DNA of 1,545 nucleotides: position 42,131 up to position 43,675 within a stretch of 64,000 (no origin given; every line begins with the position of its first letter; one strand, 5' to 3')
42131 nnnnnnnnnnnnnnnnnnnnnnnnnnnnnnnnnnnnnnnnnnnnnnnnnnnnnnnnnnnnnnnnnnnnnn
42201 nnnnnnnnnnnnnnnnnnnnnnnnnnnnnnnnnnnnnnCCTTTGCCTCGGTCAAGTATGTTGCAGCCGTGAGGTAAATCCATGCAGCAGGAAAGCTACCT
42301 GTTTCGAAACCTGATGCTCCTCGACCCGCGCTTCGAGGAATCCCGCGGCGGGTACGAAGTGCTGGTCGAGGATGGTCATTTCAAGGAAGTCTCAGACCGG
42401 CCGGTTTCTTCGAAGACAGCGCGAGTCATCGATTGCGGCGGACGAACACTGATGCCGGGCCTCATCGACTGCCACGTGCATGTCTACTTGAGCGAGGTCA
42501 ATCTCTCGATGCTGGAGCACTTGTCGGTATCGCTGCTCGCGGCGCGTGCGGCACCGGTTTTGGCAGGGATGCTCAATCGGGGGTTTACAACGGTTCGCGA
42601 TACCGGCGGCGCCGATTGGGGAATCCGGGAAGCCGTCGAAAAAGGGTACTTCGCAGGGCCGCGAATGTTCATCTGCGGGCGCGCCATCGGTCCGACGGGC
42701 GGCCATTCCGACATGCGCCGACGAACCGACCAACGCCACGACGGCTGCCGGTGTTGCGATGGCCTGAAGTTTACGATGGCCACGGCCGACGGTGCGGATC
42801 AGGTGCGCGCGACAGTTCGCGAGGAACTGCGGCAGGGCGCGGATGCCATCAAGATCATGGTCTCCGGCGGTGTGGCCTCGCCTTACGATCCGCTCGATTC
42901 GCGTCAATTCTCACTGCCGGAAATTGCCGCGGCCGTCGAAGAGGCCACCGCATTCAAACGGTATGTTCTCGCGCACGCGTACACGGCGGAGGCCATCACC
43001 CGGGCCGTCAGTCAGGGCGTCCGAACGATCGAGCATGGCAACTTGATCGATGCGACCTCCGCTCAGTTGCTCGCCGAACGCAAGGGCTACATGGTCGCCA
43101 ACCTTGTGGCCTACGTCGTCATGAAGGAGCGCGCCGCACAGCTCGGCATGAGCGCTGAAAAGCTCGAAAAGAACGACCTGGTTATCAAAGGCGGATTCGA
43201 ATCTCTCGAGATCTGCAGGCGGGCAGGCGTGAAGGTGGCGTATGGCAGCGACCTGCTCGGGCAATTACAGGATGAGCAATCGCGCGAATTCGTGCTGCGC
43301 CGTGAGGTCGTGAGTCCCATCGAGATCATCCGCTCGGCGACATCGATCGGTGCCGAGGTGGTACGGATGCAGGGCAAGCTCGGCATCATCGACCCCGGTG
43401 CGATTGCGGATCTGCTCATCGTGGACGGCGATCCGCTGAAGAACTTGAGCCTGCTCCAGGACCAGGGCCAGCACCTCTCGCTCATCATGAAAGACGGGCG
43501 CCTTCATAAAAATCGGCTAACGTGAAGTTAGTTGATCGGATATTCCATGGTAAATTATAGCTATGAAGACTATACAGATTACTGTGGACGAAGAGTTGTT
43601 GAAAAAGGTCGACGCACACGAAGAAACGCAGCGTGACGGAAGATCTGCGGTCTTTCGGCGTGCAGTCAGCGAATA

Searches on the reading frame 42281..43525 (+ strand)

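Call 46: search_protein_families(library=pfam, proteins=[window:42281-43525:+], max_evalue=0.00001)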
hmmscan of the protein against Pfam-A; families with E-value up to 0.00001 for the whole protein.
window:42281-43525:+ (414 aa): 2 families
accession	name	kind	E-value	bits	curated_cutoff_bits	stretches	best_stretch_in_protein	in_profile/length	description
PF01979.26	Amidohydro_1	-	1.4e-40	140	25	1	56-400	1-337/345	Amidohydrolase family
PF07969.17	Amidohydro_3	-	3.6e-13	50.3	29.7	1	174-387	213-450/472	Amidohydrolase family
